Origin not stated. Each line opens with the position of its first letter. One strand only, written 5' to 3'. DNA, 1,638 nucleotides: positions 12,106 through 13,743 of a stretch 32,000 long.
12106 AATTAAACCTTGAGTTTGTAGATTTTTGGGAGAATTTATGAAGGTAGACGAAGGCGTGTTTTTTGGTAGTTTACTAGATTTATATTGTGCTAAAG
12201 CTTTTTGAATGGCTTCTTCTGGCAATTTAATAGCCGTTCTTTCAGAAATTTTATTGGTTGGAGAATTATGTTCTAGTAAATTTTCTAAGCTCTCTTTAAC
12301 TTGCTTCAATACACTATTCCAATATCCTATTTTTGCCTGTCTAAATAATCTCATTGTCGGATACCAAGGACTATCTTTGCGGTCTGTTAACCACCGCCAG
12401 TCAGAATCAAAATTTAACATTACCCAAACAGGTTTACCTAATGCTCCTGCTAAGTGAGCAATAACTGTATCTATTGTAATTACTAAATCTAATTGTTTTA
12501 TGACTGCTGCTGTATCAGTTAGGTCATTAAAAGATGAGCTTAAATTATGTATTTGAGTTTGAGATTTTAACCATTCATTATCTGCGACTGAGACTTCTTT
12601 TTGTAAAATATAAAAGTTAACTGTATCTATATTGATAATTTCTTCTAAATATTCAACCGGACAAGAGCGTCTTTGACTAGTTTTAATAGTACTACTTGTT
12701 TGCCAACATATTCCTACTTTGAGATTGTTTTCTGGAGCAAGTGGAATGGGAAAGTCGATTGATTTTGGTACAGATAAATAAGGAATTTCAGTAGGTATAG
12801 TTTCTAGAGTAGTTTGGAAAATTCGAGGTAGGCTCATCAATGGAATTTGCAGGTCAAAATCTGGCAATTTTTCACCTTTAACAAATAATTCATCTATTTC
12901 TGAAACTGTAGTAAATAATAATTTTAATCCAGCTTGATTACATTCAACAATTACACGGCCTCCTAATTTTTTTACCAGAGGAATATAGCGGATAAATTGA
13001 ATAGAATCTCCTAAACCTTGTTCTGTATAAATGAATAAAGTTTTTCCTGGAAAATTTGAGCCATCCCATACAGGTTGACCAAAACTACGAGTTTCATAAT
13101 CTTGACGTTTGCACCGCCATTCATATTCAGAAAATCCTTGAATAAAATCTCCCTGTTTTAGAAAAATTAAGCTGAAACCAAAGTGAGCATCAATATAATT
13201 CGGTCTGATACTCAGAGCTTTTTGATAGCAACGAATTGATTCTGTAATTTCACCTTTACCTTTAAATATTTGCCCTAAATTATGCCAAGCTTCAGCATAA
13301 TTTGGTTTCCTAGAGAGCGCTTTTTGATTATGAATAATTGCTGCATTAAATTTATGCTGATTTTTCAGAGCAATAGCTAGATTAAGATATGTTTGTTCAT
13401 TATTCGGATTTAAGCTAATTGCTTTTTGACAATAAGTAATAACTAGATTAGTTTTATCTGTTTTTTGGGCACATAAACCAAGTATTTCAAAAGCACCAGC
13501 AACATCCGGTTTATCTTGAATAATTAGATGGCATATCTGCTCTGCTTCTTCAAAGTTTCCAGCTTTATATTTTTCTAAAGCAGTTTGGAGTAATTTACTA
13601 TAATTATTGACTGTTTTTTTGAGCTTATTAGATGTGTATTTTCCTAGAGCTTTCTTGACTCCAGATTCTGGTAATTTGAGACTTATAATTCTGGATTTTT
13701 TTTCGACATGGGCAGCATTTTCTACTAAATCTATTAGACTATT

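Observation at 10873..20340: One polypeptide with six putative glycosyltransferase domains: 5 x (TPR + GT9-like) + GT4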

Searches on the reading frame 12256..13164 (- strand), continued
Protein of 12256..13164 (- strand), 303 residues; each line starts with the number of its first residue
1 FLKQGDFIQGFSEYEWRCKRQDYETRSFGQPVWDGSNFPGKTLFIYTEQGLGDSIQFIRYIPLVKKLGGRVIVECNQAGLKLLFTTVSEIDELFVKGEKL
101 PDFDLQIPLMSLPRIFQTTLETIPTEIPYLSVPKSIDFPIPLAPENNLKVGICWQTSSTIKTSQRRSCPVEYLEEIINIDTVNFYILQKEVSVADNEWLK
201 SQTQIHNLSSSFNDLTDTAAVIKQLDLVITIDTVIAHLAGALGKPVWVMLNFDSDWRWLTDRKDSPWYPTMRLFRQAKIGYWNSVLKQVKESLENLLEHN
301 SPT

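Call 75: search_protein_families(library=pfam, proteins=[L010:4438-7485:+, L010:7644-9746:+, L010:9743-10906:+, L010:10919-11821:+, L010:12772-13455:+, L010:13495-14859:+, L010:14890-16995:-, L010:1587-3536:-, L010:16527-18221:-, L010:18258-19376:-], max_evalue=0.00001)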
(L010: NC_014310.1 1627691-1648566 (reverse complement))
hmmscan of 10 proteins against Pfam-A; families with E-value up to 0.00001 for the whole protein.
L010:4438-7485:+ (1015 aa): 1 family
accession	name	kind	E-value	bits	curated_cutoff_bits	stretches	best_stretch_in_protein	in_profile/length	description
PF03797.25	Autotransporter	-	3.5e-60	204.3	26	1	739-995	1-255/255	Autotransporter beta-domain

L010:7644-9746:+ (700 aa): 20 families
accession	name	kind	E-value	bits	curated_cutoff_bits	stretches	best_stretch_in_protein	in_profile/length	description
PF13469.12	Sulfotransfer_3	-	5.5e-44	151.4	27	1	462-649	1-216/216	Sulfotransferase family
PF00515.34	TPR_1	-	5.7e-44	146.6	27.8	1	149-181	1-33/34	Tetratricopeptide repeat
PF07719.23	TPR_2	-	9.8e-41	135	27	2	149-181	1-33/34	Tetratricopeptide repeat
PF13431.12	TPR_17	-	9.7e-36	119.5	24.4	1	171-202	1-32/34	Tetratricopeptide repeat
PF13181.12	TPR_8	-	2.6e-31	105.5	25.7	0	149-181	1-33/34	Tetratricopeptide repeat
PF13428.12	TPR_14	-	6.4e-30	101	23.5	0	321-362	2-43/44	Tetratricopeptide repeat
PF13424.12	TPR_12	-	8.3e-30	103.2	30.1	3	118-179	6-75/77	Tetratricopeptide repeat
PF13432.12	TPR_16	-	1.8e-27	95.9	32.7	1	121-182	3-64/65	Tetratricopeptide repeat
PF13414.12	TPR_11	-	1.9e-27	95.1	26.8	1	157-197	2-42/42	TPR repeat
PF14559.12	TPR_19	-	9.9e-27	93.5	25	2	163-207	5-49/68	Tetratricopeptide repeat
PF13374.12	TPR_10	-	1.3e-17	63.6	27.5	0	153-177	6-30/42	Tetratricopeptide repeat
PF13176.12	TPR_7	-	1.5e-15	56.3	27.9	0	151-180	1-32/36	Tetratricopeptide repeat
PF13429.12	TPR_15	-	8.3e-12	45.5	26.2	0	323-424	149-246/280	Tetratricopeptide repeat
PF13174.12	TPR_6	-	1.5e-10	41.4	26.3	0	321-353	1-33/33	Tetratricopeptide repeat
PF13371.12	TPR_9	-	2.3e-10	40.8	35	1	95-152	9-66/73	Tetratricopeptide repeat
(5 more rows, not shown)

L010:9743-10906:+ (387 aa): 0 families

L010:10919-11821:+ (300 aa): 1 family
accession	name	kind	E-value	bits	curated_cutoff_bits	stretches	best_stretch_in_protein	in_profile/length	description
PF12146.15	Hydrolase_4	-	6.1e-07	29.4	27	0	146-187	58-99/239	Serine aminopeptidase, S33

L010:12772-13455:+ (227 aa): 3 families
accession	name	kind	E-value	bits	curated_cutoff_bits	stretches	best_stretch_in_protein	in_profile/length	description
PF13409.12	GST_N_2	-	4e-15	56.6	25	1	16-77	2-67/70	Glutathione S-transferase, N-terminal domain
PF13417.12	GST_N_3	-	8.1e-15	55.4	22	1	10-78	1-68/75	Glutathione S-transferase, N-terminal domain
PF13410.11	GST_C_2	-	6e-09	36.3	24.9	1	138-192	15-69/69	Glutathione S-transferase, C-terminal domain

L010:13495-14859:+ (454 aa): 1 family
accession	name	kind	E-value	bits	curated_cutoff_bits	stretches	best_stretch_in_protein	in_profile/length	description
PF01738.24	DLH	-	5.2e-51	173.7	21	1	235-448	1-216/217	Dienelactone hydrolase family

L010:14890-16995:- (701 aa): 2 families
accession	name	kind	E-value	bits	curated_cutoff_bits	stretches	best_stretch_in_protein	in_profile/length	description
PF13450.12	NAD_binding_8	-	2.1e-09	37.9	21.9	1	228-296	1-68/68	NAD(P)-binding Rossmann-like domain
PF01593.30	Amino_oxidase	-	1.2e-06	28.5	19.8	1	233-699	1-443/443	Flavin containing amine oxidoreductase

L010:1587-3536:- (649 aa): 1 family
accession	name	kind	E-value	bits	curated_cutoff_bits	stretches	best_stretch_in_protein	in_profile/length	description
PF02518.31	HATPase_c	-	6.3e-11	43.1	26.4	1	556-646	4-110/111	Histidine kinase-, DNA gyrase B-, and HSP90-like ATPase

L010:16527-18221:- (564 aa): 1 family
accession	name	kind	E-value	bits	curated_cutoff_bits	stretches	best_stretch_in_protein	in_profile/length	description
PF01564.23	Spermine_synth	-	1.2e-32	113.4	22.9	1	325-500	2-173/186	Spermine/spermidine synthase domain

L010:18258-19376:- (372 aa): 2 families
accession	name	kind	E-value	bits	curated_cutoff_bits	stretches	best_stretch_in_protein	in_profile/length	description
PF00005.33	ABC_tran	-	1.5e-28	100.5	25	1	156-296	1-136/137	ABC transporter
PF13304.12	AAA_21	-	3.9e-09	37.4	27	0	267-323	236-295/304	AAA domain, putative AbiEii toxin, Type IV TA system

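Call 85: get_annotated_region(hit=H77, flank=8000)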
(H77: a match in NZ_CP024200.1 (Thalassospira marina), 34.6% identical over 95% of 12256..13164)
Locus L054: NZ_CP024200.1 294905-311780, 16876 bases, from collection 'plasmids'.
description: Thalassospira marina strain CSC3H3 plasmid pCSC3H3, complete sequence
organism: Thalassospira marina (NCBI taxid 2048283)
taxonomy: Bacteria; Pseudomonadota; Alphaproteobacteria; Rhodospirillales; Thalassospiraceae; Thalassospira; Thalassospira marina
host: -; source: -; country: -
typing (MOB-suite, as given by PLSDB): non-mobilizable
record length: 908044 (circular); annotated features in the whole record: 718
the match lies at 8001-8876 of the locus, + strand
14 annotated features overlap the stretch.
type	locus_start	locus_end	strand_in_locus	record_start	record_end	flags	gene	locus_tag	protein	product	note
CDS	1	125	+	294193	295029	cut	-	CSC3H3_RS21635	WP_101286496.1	hypothetical protein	-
CDS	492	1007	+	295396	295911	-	-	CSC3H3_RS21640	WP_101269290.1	Hcp family type VI secretion system effector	GO:0033103 - protein secretion by the type VI secretion system [Evidence IEA]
CDS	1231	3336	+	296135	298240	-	-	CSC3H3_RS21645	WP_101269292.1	type VI secretion system tip protein VgrG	GO:0033103 - protein secretion by the type VI secretion system [Evidence IEA]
CDS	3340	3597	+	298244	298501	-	-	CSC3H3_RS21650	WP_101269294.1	PAAR domain-containing protein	-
CDS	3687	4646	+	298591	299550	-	-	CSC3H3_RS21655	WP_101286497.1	DUF4123 domain-containing protein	-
CDS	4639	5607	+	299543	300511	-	-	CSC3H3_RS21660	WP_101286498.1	hypothetical protein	-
CDS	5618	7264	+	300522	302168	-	-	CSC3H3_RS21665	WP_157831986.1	hypothetical protein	-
CDS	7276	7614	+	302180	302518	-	-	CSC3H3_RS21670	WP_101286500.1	hypothetical protein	-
CDS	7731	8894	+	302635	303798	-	-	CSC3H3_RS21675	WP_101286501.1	tetratricopeptide repeat protein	-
CDS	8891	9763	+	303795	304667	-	-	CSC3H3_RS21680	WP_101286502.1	alpha/beta hydrolase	-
CDS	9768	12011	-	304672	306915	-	-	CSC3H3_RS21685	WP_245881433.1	tetratricopeptide repeat-containing sulfotransferase family protein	-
CDS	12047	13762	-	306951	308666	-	-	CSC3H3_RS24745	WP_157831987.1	autotransporter outer membrane beta-barrel domain-containing protein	-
CDS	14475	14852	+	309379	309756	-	-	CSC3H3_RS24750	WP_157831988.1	hypothetical protein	-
CDS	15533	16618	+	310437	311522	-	-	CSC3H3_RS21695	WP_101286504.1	helix-turn-helix domain-containing protein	GO:0006355 - regulation of DNA-templated transcription [Evidence IEA]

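Call 86: get_annotated_region(hit=H65, flank=8000)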
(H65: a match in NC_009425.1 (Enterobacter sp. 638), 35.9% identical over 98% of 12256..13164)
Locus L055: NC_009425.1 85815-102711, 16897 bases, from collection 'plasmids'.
description: Enterobacter sp. 638 plasmid pENTE01, complete sequence
organism: Enterobacter sp. 638 (NCBI taxid 399742)
taxonomy: Bacteria; Pseudomonadota; Gammaproteobacteria; Enterobacterales; Enterobacteriaceae; Enterobacter; Enterobacter sp. 638
host: -; source: -; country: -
typing (MOB-suite, as given by PLSDB): conjugative; replicon IncFIB; relaxase MOBF; mating-pair formation MPF_F
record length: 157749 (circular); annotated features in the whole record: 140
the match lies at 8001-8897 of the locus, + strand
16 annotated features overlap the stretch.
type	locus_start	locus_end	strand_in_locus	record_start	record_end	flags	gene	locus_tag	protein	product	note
CDS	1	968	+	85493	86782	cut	-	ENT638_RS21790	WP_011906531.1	arsenic transporter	GO:0046685 - response to arsenic-containing substance [Evidence IEA]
CDS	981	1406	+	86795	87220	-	arsC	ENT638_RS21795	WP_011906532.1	glutaredoxin-dependent arsenate reductase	-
CDS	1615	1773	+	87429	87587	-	-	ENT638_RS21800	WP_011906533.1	type I toxin-antitoxin system Hok family toxin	-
CDS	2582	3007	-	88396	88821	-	-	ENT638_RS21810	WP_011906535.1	helix-turn-helix domain-containing protein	-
CDS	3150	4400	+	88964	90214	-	-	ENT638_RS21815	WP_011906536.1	MFS transporter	-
CDS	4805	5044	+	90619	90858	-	relB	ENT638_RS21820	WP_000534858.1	type II toxin-antitoxin system antitoxin RelB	-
CDS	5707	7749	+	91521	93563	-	-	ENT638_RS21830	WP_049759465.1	tetratricopeptide repeat-containing sulfotransferase family protein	-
CDS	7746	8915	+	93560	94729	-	-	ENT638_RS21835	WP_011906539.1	glycosyl transferase family 8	-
CDS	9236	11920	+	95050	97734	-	-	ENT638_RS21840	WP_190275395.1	autotransporter domain-containing protein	-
CDS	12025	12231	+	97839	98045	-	-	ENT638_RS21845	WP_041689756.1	type II toxin-antitoxin system RelB/DinJ family antitoxin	-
CDS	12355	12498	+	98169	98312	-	-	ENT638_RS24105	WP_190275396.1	hypothetical protein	-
CDS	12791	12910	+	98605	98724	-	-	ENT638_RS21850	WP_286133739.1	type I toxin-antitoxin system Hok family toxin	-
CDS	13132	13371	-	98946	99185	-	-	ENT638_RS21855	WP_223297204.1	DUF2767 family protein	-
CDS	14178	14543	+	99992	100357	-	-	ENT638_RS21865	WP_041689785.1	hypothetical protein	-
CDS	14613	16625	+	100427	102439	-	-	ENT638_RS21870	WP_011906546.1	ParB/RepB/Spo0J family partition protein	-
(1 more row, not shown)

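Call 87: get_annotated_region(hit=H29, flank=8000)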
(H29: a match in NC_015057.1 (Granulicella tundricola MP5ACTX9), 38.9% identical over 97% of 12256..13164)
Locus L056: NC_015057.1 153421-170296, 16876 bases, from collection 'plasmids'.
description: Granulicella tundricola MP5ACTX9 plasmid pACIX901, complete sequence
organism: Granulicella tundricola MP5ACTX9 (NCBI taxid 1198114)
taxonomy: Bacteria; Acidobacteriota; Terriglobia; Terriglobales; Acidobacteriaceae; Granulicella; Granulicella tundricola; Granulicella tundricola MP5ACTX9
host: -; source: -; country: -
typing (MOB-suite, as given by PLSDB): non-mobilizable
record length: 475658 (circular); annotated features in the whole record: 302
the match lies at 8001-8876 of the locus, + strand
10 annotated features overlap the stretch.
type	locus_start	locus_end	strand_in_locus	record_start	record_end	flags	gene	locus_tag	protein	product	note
CDS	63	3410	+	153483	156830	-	-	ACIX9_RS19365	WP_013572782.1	CHAT domain-containing protein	-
CDS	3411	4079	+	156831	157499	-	-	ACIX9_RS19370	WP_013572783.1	hypothetical protein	-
CDS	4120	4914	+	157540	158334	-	-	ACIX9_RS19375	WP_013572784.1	hypothetical protein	-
CDS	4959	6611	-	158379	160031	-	-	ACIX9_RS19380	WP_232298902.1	glycoside hydrolase 43 family protein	-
CDS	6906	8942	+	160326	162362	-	-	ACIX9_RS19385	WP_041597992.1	tetratricopeptide repeat protein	-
CDS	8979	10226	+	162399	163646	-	-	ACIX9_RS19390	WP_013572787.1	hypothetical protein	-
CDS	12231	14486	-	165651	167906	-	-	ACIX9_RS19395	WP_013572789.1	xanthine dehydrogenase family protein molybdopterin-binding subunit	-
CDS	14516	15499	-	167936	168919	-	-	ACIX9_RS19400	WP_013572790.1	xanthine dehydrogenase family protein subunit M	-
CDS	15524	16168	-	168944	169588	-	-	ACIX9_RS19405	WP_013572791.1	2Fe-2S iron-sulfur cluster-binding protein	-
CDS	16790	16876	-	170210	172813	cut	-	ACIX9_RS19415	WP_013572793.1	hypothetical protein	-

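Call 88: get_annotated_region(hit=H88, flank=8000)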
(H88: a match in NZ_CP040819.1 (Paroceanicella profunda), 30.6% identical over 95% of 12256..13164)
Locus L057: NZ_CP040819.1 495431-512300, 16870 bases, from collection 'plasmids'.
description: Paroceanicella profunda strain D4M1 plasmid pD4M1A, complete sequence
organism: Paroceanicella profunda (NCBI taxid 2579971)
taxonomy: Bacteria; Pseudomonadota; Alphaproteobacteria; Rhodobacterales; Paracoccaceae; Paroceanicella; Paroceanicella profunda
host: -; source: Cell culture,Deep seawater from Mariana Trench; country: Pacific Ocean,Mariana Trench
typing (MOB-suite, as given by PLSDB): non-mobilizable; replicon rep_cluster_361
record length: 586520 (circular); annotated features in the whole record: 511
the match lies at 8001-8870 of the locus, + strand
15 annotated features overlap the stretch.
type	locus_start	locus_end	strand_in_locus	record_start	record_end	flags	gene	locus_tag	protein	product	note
CDS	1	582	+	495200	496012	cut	-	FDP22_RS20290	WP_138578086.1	hypothetical protein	-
CDS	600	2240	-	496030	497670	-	-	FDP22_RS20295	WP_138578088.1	molybdopterin-binding/glycosyltransferase family 2 protein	-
CDS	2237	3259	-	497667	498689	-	-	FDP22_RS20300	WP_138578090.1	XdhC/CoxI family protein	-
CDS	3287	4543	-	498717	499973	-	-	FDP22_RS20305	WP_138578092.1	VWA domain-containing protein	-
CDS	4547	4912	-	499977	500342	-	-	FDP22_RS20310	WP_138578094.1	DUF4260 family protein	-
CDS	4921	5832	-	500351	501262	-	-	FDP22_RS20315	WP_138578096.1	MoxR family ATPase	-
CDS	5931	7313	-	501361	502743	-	mgtE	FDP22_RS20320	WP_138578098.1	magnesium transporter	GO:0015693 - magnesium ion transport [Evidence IEA]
CDS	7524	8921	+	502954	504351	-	-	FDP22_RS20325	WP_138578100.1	tetratricopeptide repeat-containing glycosyltransferase family protein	-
CDS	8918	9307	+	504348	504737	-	-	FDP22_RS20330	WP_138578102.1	DUF6165 family protein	-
CDS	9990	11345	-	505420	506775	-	-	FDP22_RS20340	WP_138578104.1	tetratricopeptide repeat protein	-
CDS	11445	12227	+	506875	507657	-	-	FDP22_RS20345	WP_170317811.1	alpha/beta hydrolase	-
CDS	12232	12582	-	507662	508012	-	-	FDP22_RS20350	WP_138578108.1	DMT family protein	-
CDS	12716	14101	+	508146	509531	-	rimO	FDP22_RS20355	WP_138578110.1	30S ribosomal protein S12 methylthiotransferase RimO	GO:0018339 - peptidyl-L-beta-methylthioaspartic acid biosynthetic process from peptidyl-aspartic acid [Evidence IEA]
CDS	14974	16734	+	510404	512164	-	-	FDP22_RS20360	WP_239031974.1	alpha/beta fold hydrolase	-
CDS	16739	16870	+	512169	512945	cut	fabI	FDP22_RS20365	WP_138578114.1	enoyl-ACP reductase FabI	GO:0006633 - fatty acid biosynthetic process [Evidence IEA]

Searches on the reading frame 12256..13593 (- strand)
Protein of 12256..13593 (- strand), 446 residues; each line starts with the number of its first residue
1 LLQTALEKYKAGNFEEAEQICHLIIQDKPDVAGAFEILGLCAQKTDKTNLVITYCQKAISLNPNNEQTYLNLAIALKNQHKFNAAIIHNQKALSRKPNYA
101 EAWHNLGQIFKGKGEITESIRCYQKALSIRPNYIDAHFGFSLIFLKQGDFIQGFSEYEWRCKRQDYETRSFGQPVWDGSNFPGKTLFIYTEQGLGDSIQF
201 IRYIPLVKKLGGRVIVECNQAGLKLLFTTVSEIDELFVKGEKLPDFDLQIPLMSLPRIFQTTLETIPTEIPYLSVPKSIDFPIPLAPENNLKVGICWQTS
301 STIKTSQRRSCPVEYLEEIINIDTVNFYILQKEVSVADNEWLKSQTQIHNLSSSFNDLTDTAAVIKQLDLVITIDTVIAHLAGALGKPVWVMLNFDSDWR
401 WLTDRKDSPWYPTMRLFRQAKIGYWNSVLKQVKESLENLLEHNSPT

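Call 32: predict_structure(alignment_id=A3)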
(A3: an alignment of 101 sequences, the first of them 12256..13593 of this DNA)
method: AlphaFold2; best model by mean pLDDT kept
length: 446 residues; sequences in the alignment: 101
mean_pLDDT: 95.7   pTM: 0.93
mean pLDDT of the five models: 95.7, 95.6, 95.0, 95.0, 94.6
residues with pLDDT >= 90: 414; 70-90: 30; 50-70: 1; < 50: 1
segments of 3 or more residues with pLDDT < 50: none
pLDDT, mean of each block of 10 residues (from residue 1): 98 98 98 98 96 98 98 97 98 98 98 96 98 98 97 98 91 97 98 94 98 97 95 97 98 98 97 95 93 94 81 94 95 91 91 93 98 97 98 94 94 96 94 97 78
secondary structure, 60 per line:
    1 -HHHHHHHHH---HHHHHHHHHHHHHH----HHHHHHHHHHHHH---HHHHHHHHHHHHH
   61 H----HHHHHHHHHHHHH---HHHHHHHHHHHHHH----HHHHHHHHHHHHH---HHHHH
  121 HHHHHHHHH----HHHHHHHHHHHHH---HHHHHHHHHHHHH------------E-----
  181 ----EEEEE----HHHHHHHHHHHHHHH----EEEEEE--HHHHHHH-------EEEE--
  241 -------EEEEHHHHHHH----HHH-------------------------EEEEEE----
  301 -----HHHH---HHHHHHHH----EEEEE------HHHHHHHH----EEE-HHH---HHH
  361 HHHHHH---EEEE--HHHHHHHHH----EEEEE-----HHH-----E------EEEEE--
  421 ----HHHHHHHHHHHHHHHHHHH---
elements in order: H2-10 H14-27 H32-44 H48-61 H66-78 H82-95 H100-112 H116-129 H134-146 H150-162 E185-189 H194-208 E213-218 H221-227 E235-238 E248-251 H252-258 E291-296 H306-309 H313-320 E325-329 H336-343 E348-350 H358-366 E370-373 H376-384 E389-393 E414-418 H425-443

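Call 35: fold_search(model_id=the predicted structure, library=pdb)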
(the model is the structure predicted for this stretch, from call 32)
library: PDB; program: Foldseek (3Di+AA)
matches with E <= 10: 1688; with E <= 0.001: 474
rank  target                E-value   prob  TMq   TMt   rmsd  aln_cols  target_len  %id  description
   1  8dti_A                7.5e-14  1.00  0.38  0.28  16.9       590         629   13  Cryo-EM structure of Arabidopsis SPY in complex with GDP-fucose (released 2023-03-08)
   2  7y4i_A                4.5e-13  1.00  0.40  0.24  13.8       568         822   14  Crystal structure of SPINDLY in complex with GDP (released 2022-12-07)
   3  8dtf_A                1.4e-12  1.00  0.36  0.21  16.8       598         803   12  Cryo-EM structure of the full length Arabidopsis SPY with complete TPRs (released 2023-03-08)
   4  8dth_B                1.4e-12  1.00  0.36  0.24  16.3       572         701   12  Cryo-EM structure of Arabidopsis SPY alternative conformation 2 (released 2023-03-08)
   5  8dth_A                1.7e-12  1.00  0.38  0.24  16.7       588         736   13  Cryo-EM structure of Arabidopsis SPY alternative conformation 2 (released 2023-03-08)
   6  8dtg_B                2.0e-12  1.00  0.36  0.23  16.3       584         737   14  Cryo-EM structure of Arabidopsis SPY alternative conformation 1 (released 2023-03-08)
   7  8dtg_A                2.0e-12  1.00  0.37  0.21  16.5       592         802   14  Cryo-EM structure of Arabidopsis SPY alternative conformation 1 (released 2023-03-08)
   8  7y4i_B                3.4e-12  1.00  0.42  0.26  12.4       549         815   14  Crystal structure of SPINDLY in complex with GDP (released 2022-12-07)
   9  5hgv_A                1.1e-11  1.00  0.36  0.24  14.9       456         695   16  Structure of an O-GlcNAc transferase point mutant, D554N in complex with peptide (released 2016-09-14)
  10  5a01_A                1.2e-11  1.00  0.36  0.25  14.5       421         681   15  O-GlcNAc transferase from Drososphila melanogaster (released 2016-04-27)
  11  4gyw_A                1.2e-11  1.00  0.34  0.23  21.3       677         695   11  Crystal structure of human O-GlcNAc Transferase in complex with UDP and a glycopeptide (released 2012-10-31)
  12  3pe3_A                1.8e-11  1.00  0.34  0.22  21.4       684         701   11  Structure of human O-GlcNAc transferase and its complex with a peptide substrate (released 2011-01-19)
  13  4gyy_A                2.6e-11  1.00  0.36  0.24  14.2       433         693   14  Crystal structure of human O-GlcNAc Transferase with UDP-5SGlcNAc and a peptide substrate (released 2012-10-31)
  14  5c1d_A                2.7e-11  1.00  0.34  0.23  20.7       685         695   12  Human OGT in complex with UDP-5S-GlcNAc and substrate peptide (RB2L) (released 2015-08-05)
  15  3pe4_A                2.8e-11  1.00  0.36  0.24  14.2       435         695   14  Structure of human O-GlcNAc transferase and its complex with a peptide substrate (released 2011-01-19)
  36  8qoy                  3.3e-10  1.00  0.26  0.14  22.4       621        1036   12  Capsular polysaccharide synthesis multienzyme of Actinobacillus Pleuropneumoniae serotype 3 (released 2024-07-03)
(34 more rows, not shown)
